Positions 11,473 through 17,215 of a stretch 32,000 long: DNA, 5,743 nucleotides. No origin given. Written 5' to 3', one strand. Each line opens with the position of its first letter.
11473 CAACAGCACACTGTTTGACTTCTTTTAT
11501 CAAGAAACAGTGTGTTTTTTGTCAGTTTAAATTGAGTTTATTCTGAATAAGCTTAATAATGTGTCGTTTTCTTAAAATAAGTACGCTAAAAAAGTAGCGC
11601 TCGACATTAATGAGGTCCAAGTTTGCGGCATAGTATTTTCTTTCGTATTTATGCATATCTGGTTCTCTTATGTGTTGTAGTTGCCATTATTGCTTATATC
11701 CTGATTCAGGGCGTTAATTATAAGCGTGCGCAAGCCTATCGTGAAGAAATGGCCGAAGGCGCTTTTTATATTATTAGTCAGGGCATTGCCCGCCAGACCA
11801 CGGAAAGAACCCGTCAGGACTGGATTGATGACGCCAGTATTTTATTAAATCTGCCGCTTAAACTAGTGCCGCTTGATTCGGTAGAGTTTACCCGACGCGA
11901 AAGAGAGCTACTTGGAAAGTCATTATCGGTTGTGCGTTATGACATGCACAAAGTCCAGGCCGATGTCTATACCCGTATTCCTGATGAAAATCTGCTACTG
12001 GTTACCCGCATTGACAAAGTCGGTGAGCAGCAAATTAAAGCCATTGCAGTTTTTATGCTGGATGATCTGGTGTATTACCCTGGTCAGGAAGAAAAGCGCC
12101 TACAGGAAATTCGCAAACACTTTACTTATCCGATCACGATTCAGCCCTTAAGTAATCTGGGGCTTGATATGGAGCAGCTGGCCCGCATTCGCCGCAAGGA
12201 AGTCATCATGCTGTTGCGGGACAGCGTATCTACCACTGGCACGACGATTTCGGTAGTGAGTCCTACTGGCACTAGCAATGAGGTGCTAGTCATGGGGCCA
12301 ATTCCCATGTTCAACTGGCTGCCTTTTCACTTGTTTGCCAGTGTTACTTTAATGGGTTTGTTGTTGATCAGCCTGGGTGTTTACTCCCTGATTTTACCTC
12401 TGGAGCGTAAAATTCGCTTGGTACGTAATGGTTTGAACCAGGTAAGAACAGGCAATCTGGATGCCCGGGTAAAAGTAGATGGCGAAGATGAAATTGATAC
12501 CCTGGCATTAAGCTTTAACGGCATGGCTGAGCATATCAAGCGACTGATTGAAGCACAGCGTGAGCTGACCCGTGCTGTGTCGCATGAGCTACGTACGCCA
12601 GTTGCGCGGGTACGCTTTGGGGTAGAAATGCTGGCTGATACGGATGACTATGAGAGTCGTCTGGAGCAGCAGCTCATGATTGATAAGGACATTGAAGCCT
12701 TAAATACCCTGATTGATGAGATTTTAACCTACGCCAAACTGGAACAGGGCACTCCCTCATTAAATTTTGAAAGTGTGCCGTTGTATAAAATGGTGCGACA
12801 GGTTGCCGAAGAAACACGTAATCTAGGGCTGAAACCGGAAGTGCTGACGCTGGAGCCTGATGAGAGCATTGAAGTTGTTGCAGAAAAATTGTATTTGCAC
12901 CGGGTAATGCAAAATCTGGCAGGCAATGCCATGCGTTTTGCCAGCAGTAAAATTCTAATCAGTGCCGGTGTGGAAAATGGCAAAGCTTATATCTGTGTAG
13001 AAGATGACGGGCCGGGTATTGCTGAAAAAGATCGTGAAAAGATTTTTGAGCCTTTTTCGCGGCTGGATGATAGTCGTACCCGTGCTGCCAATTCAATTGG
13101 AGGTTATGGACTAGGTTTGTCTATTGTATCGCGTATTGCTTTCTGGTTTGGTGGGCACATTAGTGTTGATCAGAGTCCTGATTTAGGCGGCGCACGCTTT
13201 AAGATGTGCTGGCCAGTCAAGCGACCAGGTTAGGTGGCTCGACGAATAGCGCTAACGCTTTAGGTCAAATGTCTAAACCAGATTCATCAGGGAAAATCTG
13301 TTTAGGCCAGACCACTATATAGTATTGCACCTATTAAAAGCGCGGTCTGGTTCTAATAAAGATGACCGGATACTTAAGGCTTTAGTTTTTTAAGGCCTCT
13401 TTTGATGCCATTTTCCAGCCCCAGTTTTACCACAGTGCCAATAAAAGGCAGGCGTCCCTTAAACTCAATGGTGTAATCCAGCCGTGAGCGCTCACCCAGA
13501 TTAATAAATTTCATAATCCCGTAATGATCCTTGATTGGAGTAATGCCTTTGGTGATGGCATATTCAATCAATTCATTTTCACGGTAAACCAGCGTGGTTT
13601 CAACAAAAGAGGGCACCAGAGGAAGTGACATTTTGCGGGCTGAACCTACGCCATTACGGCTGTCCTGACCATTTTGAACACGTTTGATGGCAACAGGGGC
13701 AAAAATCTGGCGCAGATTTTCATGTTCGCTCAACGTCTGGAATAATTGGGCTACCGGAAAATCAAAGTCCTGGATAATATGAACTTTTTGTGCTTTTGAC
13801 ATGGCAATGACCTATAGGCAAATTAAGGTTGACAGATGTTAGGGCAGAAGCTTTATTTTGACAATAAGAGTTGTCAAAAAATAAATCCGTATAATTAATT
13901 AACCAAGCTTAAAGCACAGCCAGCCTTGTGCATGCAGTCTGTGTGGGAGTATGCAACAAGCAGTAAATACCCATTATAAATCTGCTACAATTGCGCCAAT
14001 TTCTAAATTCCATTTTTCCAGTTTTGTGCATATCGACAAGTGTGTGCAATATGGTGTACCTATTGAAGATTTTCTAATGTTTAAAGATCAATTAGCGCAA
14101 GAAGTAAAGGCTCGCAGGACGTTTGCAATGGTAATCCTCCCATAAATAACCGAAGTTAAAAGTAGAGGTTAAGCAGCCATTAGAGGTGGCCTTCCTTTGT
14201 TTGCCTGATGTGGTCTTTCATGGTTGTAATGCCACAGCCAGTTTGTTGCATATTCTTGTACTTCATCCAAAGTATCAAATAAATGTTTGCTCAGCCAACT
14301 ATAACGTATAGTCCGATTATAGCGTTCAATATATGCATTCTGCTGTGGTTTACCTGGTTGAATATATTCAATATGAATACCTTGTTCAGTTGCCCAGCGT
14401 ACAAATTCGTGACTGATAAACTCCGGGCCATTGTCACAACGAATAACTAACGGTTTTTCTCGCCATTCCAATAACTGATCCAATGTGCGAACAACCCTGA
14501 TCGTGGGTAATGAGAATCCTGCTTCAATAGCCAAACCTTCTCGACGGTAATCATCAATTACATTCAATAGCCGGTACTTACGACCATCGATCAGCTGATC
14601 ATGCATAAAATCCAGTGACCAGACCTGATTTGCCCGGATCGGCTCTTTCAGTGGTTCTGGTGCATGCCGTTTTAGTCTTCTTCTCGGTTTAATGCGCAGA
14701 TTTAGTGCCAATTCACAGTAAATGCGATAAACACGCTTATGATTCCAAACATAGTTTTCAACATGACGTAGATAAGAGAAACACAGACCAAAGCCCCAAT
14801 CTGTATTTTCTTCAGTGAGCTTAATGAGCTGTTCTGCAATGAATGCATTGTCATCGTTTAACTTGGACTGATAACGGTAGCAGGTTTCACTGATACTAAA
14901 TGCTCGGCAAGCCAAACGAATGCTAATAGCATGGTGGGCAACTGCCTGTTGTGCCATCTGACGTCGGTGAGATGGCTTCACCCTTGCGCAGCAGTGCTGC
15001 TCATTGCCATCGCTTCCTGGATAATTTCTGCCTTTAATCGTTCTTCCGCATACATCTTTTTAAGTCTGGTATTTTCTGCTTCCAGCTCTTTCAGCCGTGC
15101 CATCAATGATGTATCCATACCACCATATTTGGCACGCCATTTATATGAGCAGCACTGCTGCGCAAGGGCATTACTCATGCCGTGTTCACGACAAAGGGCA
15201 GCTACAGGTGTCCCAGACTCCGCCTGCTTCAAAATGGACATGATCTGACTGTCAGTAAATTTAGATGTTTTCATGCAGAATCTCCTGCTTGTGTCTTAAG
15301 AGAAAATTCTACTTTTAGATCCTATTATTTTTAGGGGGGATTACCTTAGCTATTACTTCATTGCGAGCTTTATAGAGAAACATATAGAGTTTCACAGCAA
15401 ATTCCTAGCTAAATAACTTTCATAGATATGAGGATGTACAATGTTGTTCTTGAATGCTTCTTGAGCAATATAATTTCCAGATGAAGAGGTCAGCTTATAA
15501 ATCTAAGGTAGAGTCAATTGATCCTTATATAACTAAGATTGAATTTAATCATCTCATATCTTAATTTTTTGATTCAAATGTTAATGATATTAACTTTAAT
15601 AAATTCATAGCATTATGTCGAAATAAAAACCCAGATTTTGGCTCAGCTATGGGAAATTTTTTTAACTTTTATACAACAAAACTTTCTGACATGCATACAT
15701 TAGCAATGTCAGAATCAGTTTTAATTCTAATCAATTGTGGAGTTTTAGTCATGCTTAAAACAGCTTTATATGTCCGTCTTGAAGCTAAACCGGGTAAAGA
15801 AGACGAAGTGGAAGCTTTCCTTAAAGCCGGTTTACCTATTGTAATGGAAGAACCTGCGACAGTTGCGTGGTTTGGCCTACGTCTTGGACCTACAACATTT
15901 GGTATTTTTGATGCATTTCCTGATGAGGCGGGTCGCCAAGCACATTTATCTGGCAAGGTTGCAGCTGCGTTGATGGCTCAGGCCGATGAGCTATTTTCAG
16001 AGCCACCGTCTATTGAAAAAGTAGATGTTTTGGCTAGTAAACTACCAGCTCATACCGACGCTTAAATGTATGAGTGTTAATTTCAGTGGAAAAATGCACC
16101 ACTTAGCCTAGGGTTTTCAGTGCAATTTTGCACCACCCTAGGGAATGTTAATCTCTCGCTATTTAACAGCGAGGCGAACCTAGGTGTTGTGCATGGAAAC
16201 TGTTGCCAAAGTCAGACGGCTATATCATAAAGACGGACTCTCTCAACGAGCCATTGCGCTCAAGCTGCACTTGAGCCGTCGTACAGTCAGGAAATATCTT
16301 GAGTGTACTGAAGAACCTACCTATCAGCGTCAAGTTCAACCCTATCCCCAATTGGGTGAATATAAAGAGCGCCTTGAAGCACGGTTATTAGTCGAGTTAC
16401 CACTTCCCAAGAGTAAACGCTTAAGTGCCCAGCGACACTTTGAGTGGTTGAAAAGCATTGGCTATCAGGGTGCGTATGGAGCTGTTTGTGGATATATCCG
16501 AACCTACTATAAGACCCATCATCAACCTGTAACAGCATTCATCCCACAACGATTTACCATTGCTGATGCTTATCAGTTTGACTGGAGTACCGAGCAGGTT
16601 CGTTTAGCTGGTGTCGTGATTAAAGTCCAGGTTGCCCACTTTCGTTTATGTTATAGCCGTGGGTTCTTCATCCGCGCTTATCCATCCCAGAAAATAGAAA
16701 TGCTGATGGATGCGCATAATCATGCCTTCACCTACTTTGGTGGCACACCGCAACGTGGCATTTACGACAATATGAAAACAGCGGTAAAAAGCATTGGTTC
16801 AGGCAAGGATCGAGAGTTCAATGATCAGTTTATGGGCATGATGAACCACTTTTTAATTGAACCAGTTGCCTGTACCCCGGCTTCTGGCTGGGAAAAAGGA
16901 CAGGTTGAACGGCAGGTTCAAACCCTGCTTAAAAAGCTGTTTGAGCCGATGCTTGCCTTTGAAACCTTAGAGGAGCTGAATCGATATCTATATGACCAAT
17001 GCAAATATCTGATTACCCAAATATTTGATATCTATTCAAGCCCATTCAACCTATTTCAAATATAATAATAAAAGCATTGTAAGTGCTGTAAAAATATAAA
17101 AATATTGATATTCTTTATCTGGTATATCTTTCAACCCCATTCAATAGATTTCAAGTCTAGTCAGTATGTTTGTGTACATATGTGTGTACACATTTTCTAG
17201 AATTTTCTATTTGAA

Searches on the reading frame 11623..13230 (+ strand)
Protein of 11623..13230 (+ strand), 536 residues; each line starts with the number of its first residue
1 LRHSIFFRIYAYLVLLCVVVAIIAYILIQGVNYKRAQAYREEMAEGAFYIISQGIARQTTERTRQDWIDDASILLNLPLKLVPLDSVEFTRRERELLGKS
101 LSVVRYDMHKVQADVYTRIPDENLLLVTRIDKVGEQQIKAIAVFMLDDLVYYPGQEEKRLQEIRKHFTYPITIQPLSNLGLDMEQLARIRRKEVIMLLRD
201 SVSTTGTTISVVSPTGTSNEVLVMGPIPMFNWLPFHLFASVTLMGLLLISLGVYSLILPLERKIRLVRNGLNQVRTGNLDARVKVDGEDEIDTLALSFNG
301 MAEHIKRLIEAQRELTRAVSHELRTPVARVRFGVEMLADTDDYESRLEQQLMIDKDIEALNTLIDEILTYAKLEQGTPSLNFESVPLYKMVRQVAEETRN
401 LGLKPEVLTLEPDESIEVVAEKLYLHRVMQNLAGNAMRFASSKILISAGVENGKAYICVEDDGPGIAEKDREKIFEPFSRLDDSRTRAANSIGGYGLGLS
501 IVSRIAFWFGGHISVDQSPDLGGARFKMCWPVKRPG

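Call 55: search_protein_families(library=pfam, proteins=[window:11623-13230:+], max_evalue=0.001)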
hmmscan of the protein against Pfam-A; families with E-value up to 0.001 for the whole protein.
window:11623-13230:+ (536 aa): 4 families
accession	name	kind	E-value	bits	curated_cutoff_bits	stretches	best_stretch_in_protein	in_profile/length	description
PF02518.31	HATPase_c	-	2.6e-21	76.6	26.4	1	424-533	5-110/111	Histidine kinase-, DNA gyrase B-, and HSP90-like ATPase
PF00512.31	HisKA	-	1.6e-12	47.7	26.9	1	311-376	1-66/66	His Kinase A (phospho-acceptor) domain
PF00672.30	HAMP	-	4e-10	40.3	25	1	262-306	8-52/53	HAMP domain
PF13589.12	HATPase_c_3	-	3e-05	24.5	25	1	428-502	6-80/137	Histidine kinase-, DNA gyrase B-, and HSP90-like ATPase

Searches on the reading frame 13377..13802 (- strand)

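Call 55: search_protein_families(library=pfam, proteins=[window:13377-13802:-], max_evalue=0.001)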
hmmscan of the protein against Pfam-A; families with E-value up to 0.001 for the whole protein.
window:13377-13802:- (142 aa): 1 family
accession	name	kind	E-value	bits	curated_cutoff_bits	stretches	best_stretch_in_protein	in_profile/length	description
PF10604.15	Polyketide_cyc2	-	1.1e-11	45.7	27.4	1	11-141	8-138/142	Polyketide cyclase / dehydrase and lipid transport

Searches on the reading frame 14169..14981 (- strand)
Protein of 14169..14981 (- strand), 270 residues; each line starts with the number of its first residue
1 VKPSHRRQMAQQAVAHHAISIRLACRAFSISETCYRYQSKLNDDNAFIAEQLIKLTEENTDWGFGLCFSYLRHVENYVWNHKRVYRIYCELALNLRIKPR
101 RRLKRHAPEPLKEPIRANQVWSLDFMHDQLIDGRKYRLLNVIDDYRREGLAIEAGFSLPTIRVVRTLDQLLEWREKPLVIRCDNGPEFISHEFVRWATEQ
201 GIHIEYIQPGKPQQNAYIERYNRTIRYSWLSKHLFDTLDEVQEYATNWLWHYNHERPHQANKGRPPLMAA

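Call 5: search_protein_families(library=ncbifam, proteins=[window:14169-14981:-], max_evalue=0.001)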
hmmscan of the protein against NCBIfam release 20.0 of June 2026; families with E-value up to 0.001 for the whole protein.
window:14169-14981:- (270 aa): 5 families
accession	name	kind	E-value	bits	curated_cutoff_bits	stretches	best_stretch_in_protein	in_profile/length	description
NF033516.0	transpos_IS3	equivalog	2.3e-63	214.7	160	1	12-266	93-365/369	IS3 family transposase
NF033577.2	transpos_IS481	equivalog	1.1e-35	123.5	224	1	49-268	64-282/284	IS481 family transposase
NF033546.1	transpos_IS21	equivalog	3.1e-07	30.2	160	1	179-265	190-278/294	IS21 family transposase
NF033563.0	transpos_IS30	equivalog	0.00062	19.6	80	0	176-233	189-243/267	IS30 family transposase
NF006918.0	PRK09409.1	subfamily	0.00081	19.1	597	0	78-264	86-279/301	IS2 transposase TnpB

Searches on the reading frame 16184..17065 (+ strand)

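Call 5: search_protein_families(library=ncbifam, proteins=[window:16184-17065:+], max_evalue=0.001)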
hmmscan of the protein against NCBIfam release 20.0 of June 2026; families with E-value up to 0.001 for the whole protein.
window:16184-17065:+ (293 aa): 3 families
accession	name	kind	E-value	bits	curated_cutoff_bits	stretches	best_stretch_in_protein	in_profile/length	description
NF033546.1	transpos_IS21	equivalog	1.9e-79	267.3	160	1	11-276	1-266/294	IS21 family transposase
NF033577.2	transpos_IS481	equivalog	2.3e-08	33.9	224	1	11-269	6-259/284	IS481 family transposase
NF053881.1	TransRegDeoRBac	equivalog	0.00023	20.4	420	1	7-47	9-49/311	DNA-binding transcriptional repressor DeoR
